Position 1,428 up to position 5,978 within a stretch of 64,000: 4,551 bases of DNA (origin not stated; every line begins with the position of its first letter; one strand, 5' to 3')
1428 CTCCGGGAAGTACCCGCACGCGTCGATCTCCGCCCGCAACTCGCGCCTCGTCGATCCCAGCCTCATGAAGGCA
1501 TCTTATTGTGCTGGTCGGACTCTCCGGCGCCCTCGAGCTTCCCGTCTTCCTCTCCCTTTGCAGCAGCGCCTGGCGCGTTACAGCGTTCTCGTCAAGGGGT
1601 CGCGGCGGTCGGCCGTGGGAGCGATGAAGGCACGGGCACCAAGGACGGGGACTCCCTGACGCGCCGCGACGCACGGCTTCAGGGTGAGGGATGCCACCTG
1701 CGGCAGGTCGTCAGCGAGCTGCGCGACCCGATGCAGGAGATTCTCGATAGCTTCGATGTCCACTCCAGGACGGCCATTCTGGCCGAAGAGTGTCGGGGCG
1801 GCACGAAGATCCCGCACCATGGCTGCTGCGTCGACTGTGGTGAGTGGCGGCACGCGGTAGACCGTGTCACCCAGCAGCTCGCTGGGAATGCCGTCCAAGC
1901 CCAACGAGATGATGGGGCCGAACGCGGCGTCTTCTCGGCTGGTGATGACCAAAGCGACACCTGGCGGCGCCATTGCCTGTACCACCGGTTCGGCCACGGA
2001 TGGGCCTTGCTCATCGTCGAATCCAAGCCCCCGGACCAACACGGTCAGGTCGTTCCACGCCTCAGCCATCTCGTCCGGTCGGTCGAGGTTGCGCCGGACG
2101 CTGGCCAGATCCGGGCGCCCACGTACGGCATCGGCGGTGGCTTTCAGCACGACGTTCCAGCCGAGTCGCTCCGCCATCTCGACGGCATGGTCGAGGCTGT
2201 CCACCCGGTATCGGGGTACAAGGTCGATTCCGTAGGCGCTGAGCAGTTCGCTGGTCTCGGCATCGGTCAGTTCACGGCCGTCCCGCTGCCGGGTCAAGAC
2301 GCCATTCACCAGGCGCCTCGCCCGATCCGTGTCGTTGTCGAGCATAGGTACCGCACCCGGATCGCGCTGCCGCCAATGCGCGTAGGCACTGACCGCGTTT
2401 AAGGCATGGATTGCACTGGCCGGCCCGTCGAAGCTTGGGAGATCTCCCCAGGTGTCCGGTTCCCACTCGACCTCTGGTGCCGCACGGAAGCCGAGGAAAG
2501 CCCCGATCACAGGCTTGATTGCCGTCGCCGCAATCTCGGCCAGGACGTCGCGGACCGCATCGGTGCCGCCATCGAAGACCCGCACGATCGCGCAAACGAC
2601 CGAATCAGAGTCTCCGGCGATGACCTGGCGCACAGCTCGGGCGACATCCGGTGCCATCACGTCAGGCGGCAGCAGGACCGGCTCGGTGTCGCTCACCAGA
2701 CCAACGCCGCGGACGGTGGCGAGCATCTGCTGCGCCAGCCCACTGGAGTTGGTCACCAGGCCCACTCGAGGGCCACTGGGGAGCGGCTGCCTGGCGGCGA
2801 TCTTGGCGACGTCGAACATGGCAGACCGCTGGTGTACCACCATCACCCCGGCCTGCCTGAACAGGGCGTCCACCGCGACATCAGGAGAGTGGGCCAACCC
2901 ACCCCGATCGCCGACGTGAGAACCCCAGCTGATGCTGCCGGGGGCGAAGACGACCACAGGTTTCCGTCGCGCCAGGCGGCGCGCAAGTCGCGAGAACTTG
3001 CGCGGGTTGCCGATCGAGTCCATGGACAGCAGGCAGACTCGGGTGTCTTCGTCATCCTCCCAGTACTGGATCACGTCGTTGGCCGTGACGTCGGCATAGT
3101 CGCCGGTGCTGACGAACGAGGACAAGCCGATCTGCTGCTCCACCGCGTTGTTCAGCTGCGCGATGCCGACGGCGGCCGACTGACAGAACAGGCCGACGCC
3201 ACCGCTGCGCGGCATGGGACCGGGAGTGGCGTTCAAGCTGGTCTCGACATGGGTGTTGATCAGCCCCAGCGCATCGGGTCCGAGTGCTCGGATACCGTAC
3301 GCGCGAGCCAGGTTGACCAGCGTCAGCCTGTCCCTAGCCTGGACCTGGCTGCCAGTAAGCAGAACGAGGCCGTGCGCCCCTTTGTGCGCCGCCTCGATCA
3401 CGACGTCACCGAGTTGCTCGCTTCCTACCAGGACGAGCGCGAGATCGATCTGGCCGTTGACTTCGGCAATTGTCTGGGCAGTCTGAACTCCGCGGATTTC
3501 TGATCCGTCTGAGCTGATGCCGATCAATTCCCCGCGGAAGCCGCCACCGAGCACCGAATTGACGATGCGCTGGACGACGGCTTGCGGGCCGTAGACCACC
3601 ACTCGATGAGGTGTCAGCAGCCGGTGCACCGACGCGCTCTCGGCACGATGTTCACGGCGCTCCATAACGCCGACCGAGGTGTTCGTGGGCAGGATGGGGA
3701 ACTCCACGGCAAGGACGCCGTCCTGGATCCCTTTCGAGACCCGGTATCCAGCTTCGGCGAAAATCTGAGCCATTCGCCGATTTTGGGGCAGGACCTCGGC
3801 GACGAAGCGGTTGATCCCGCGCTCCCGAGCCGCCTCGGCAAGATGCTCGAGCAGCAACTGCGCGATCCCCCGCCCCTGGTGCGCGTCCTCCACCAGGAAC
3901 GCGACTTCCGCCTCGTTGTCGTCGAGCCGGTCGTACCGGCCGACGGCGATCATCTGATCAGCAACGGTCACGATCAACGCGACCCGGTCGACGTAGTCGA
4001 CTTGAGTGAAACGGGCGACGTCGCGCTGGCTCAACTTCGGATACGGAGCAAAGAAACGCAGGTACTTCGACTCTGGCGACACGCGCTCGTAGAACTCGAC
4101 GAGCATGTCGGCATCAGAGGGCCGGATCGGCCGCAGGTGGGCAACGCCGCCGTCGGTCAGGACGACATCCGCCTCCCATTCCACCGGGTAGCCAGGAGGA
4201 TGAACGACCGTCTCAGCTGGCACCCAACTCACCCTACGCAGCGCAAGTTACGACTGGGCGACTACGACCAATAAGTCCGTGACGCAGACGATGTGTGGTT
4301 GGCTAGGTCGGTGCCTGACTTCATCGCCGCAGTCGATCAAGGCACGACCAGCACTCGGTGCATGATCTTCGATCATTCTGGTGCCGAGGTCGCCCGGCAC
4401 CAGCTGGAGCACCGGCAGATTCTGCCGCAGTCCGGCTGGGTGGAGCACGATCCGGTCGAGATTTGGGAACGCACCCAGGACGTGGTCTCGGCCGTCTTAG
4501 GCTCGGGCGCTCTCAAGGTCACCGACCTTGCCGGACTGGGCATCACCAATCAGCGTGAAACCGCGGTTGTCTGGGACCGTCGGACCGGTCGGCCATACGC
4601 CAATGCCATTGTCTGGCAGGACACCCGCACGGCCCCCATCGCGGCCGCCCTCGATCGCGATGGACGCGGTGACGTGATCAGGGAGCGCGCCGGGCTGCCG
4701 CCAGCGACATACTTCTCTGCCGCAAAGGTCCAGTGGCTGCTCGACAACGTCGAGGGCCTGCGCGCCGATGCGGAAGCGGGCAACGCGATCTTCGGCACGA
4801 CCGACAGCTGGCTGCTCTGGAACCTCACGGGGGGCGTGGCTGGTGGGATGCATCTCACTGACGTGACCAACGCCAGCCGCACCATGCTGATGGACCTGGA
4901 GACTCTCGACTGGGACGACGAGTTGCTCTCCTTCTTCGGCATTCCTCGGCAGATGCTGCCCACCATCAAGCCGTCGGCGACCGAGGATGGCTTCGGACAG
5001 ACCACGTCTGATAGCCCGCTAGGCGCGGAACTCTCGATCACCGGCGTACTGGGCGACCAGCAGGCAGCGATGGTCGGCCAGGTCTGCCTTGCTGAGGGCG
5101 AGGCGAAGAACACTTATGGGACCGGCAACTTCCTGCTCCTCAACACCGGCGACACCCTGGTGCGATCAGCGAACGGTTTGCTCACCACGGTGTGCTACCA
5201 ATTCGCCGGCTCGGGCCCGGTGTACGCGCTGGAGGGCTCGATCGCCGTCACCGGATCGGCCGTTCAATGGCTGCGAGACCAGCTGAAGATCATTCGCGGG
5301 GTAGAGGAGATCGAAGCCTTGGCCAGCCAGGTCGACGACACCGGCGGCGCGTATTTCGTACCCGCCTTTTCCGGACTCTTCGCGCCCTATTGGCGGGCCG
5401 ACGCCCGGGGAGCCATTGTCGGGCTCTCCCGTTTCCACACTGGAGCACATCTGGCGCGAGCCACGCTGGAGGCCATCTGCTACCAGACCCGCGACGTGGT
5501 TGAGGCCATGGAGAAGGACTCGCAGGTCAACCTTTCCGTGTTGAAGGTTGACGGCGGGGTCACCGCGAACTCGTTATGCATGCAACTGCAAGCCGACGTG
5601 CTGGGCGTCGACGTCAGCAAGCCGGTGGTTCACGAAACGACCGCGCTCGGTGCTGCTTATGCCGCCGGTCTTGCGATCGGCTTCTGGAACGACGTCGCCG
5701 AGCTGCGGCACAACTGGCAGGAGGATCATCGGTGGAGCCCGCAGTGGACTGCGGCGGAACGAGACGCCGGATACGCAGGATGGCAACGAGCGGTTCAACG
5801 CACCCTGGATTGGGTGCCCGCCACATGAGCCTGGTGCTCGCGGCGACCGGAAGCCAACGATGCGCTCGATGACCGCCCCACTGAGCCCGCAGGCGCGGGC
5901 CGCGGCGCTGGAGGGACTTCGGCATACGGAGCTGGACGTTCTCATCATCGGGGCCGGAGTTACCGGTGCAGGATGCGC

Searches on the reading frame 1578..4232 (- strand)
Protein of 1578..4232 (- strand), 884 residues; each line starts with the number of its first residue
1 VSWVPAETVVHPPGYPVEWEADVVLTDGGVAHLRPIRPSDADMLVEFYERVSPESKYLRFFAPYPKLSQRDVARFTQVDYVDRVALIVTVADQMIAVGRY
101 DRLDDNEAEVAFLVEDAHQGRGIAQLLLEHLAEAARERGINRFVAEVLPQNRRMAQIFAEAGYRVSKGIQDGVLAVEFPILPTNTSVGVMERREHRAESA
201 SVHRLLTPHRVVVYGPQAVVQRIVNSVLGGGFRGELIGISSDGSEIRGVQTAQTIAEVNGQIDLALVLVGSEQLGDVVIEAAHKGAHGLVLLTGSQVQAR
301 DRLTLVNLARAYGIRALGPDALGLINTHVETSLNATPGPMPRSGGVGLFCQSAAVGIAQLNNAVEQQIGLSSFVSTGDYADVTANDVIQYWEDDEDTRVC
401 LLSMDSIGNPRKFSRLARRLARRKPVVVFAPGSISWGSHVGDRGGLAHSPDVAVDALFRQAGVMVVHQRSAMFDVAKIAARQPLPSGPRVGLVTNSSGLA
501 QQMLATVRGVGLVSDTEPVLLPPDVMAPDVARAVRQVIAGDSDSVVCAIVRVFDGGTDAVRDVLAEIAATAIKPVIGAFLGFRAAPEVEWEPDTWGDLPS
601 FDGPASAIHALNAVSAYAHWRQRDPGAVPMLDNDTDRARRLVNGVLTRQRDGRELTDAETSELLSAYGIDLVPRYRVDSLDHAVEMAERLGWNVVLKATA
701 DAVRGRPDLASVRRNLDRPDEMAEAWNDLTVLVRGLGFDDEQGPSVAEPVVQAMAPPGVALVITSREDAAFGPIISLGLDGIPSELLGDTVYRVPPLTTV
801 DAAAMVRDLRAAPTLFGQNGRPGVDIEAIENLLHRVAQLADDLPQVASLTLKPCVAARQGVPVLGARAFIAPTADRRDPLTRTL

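Call 8: search_protein_families(library=pfam, proteins=[window:1578-4232:-], max_evalue=0.001)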
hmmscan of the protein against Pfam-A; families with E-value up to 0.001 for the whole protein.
window:1578-4232:- (884 aa): 7 families
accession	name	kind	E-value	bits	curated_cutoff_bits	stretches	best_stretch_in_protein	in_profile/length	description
PF13549.11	ATP-grasp_5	-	3.7e-49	167.5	27.6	1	649-867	4-218/221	ATP-grasp domain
PF13607.11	Succ_CoA_lig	-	4.6e-39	133.8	27.4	1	344-478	2-137/138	Succinyl-CoA ligase like flavodoxin domain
PF13302.13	Acetyltransf_3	-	8.1e-11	43.2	25.4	1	33-164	4-138/138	Acetyltransferase (GNAT) domain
PF00583.31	Acetyltransf_1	-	3.3e-10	40.7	20.7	1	77-163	24-116/116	Acetyltransferase (GNAT) family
PF13380.12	CoA_binding_2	-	2.9e-09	37.8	22.8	1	221-325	17-114/116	CoA binding domain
PF13508.13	Acetyltransf_7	-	1.3e-06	29.2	27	1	89-164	6-83/84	Acetyltransferase (GNAT) domain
PF13420.13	Acetyltransf_4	-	7.6e-06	26.5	24.3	1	35-166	3-137/155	Acetyltransferase (GNAT) domain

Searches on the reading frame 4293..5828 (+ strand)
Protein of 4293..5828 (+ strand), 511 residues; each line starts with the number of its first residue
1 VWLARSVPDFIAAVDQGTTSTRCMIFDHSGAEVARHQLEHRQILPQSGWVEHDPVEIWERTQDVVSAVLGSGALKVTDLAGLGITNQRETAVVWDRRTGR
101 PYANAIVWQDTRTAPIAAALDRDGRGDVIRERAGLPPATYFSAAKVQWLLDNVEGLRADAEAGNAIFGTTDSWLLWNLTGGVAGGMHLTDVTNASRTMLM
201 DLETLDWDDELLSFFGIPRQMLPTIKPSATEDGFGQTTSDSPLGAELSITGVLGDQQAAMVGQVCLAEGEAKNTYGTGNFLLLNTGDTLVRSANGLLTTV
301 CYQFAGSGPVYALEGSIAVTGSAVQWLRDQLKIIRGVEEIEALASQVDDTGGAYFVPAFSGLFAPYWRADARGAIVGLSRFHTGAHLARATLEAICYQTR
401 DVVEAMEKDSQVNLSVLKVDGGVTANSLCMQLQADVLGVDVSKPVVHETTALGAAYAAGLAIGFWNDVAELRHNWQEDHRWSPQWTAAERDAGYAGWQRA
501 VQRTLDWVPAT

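Call 8: search_protein_families(library=pfam, proteins=[window:4293-5828:+], max_evalue=0.001)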
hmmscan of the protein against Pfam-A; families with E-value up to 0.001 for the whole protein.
window:4293-5828:+ (511 aa): 2 families
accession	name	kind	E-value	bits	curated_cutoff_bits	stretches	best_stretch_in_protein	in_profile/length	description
PF00370.27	FGGY_N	-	2.6e-67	227.4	28.8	1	11-262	2-245/245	FGGY family of carbohydrate kinases, N-terminal domain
PF02782.22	FGGY_C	-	3e-49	167.9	27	1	272-461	2-197/198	FGGY family of carbohydrate kinases, C-terminal domain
